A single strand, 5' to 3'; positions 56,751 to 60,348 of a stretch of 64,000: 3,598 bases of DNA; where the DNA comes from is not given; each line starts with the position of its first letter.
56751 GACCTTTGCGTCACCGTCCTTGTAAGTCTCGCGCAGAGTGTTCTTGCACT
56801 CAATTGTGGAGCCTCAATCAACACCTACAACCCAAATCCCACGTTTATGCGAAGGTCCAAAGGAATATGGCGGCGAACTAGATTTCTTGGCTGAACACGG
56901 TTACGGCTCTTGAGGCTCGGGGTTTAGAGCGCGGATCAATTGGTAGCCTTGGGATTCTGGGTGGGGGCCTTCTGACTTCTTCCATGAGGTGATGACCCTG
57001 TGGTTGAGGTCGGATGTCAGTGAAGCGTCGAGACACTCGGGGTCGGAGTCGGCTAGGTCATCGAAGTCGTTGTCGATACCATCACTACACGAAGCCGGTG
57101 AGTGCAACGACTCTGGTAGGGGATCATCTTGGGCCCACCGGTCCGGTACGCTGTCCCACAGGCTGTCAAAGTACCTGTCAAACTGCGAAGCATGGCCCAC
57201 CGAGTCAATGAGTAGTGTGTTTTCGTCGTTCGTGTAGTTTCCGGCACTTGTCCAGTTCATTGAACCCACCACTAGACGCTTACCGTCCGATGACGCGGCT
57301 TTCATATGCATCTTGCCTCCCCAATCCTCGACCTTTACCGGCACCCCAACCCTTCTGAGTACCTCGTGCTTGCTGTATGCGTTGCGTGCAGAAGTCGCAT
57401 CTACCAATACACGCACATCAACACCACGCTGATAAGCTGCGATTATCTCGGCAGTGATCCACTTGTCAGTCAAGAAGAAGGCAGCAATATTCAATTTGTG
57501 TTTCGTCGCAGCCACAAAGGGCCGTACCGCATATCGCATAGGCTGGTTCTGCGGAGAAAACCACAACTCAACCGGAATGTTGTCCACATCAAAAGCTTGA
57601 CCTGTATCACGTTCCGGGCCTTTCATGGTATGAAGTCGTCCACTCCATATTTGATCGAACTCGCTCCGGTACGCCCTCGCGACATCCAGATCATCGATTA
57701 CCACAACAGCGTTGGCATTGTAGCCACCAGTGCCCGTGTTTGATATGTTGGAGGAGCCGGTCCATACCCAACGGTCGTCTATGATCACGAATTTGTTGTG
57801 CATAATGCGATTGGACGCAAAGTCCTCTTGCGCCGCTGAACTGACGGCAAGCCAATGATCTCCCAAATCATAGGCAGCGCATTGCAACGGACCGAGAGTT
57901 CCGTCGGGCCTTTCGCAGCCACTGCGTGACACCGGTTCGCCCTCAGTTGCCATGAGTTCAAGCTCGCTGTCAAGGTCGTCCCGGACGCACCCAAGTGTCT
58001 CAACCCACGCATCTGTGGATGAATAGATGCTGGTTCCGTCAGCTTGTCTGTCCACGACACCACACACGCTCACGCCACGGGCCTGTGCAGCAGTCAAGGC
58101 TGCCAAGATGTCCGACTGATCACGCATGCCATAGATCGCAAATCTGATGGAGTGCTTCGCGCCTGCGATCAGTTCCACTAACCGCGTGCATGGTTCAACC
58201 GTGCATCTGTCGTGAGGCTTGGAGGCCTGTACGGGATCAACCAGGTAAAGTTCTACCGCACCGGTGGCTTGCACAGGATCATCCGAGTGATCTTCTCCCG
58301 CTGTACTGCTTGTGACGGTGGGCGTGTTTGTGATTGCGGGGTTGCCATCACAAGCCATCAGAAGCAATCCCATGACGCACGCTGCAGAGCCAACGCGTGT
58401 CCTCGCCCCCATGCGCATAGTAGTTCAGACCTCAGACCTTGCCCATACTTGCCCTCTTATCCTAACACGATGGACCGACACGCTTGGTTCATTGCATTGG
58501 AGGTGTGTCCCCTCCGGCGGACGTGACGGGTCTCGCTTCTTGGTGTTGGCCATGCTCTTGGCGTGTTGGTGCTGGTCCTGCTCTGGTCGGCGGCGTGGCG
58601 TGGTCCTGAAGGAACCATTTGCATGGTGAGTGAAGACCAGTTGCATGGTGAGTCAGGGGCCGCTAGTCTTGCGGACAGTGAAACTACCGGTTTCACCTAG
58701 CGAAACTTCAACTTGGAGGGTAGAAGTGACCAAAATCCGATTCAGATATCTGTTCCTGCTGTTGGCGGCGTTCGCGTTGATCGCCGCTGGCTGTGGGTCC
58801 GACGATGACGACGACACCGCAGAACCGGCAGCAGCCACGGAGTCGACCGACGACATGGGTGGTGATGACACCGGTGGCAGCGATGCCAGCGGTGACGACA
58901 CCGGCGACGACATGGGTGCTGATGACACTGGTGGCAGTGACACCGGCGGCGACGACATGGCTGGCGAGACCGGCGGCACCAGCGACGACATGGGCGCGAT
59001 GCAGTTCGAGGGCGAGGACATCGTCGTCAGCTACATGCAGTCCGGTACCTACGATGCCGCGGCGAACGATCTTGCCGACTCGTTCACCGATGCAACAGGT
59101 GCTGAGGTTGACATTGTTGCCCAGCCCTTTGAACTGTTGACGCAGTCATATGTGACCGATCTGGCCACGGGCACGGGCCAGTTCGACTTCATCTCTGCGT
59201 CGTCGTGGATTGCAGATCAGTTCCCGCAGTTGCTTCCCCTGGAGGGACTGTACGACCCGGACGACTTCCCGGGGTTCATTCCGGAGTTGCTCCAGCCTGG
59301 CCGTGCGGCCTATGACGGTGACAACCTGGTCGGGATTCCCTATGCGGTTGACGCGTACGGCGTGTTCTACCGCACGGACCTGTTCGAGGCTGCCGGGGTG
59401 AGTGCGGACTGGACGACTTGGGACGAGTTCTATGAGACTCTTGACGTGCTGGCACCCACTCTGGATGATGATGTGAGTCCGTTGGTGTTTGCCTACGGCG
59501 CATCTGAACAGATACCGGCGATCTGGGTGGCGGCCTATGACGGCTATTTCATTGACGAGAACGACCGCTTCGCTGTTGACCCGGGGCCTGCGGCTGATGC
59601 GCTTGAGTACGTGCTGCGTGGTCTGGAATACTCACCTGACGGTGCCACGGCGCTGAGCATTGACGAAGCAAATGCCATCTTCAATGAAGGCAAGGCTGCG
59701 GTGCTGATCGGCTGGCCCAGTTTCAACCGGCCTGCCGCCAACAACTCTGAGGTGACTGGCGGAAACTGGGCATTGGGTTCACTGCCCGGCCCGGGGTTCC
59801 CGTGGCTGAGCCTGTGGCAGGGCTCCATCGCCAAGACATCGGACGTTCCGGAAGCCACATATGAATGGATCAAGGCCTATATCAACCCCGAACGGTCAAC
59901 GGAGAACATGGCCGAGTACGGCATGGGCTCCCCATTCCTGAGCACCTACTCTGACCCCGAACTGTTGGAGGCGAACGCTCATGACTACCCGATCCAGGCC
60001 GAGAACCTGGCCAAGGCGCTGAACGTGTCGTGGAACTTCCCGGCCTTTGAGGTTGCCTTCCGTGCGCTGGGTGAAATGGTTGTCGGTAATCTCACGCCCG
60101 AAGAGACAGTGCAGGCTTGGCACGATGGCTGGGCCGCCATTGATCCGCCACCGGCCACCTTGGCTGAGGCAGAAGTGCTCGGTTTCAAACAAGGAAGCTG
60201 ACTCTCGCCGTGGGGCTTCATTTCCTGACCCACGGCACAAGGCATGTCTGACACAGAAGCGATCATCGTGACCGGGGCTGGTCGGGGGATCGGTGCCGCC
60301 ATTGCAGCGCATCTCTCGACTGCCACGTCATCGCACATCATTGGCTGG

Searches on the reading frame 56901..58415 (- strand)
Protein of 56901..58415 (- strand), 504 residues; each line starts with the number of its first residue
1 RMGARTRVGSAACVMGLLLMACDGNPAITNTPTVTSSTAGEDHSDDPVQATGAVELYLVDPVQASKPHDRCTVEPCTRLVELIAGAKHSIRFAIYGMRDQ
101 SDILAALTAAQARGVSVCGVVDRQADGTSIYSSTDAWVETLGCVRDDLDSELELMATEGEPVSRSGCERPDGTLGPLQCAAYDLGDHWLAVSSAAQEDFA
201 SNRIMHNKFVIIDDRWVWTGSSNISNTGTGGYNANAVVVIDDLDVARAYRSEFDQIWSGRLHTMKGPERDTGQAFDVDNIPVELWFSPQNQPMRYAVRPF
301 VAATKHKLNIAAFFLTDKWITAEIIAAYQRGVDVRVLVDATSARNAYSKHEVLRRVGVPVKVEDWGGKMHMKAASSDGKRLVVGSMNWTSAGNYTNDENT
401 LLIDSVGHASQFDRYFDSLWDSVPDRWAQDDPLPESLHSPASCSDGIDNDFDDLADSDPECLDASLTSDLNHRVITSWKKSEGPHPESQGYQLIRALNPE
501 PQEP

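Call 47: search_protein_families(library=pfam, proteins=[window:56901-58415:-], max_evalue=0.001)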
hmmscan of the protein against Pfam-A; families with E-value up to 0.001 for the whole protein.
window:56901-58415:- (504 aa): 3 families
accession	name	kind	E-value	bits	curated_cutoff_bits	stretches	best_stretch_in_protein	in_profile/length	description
PF13091.12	PLDc_2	-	1.9e-46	157.6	27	2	303-420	7-132/132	PLD-like domain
PF00614.28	PLDc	-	2.4e-05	24.6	21.9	1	204-226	4-26/28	Phospholipase D Active site motif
PF24402.1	iHKD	-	0.00021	21.8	27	0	323-363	8-48/111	Inactive HKD-Rease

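Call 75: search_protein_families(library=padloc, proteins=[window:56901-58415:-], max_evalue=1e-8)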
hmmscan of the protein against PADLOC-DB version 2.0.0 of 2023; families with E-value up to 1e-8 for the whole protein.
window:56901-58415:- (504 aa): 9 families
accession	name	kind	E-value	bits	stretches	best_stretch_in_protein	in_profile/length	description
PDLC02614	DrmC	-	3.5e-22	76.8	1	296-406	25-138/153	DrmC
PDLC02588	DrmC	-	2.4e-17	61.4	0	320-411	133-235/256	DrmC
PDLC02606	DrmC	-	7.3e-14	49.9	0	77-130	37-91/182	DrmC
PDLC02597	DrmC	-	2.3e-13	48.6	0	318-412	123-228/242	DrmC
PDLC03924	MkoC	-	2.7e-11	40.3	1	300-415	1000-1128/1136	-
PDLC02609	DrmC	-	2.9e-11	41.8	0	76-135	98-158/241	DrmC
PDLC02608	DrmC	-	8.7e-11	39.9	0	316-420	42-152/162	DrmC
PDLC02585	DrmC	-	4.1e-10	37.7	0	301-419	114-244/253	DrmC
PDLC02612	DrmC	-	1.3e-09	36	0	80-125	98-143/235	DrmC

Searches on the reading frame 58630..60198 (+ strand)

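Call 47: search_protein_families(library=pfam, proteins=[window:58630-60198:+], max_evalue=0.001)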
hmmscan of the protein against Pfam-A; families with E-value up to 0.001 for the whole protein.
window:58630-60198:+ (523 aa): 2 families
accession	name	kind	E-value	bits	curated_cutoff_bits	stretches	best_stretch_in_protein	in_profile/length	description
PF01547.30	SBP_bac_1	-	1.2e-22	81.8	26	1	142-421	7-304/307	Bacterial extracellular solute-binding protein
PF13416.11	SBP_bac_8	-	1.2e-19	71.6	27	1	148-449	2-274/279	Bacterial extracellular solute-binding protein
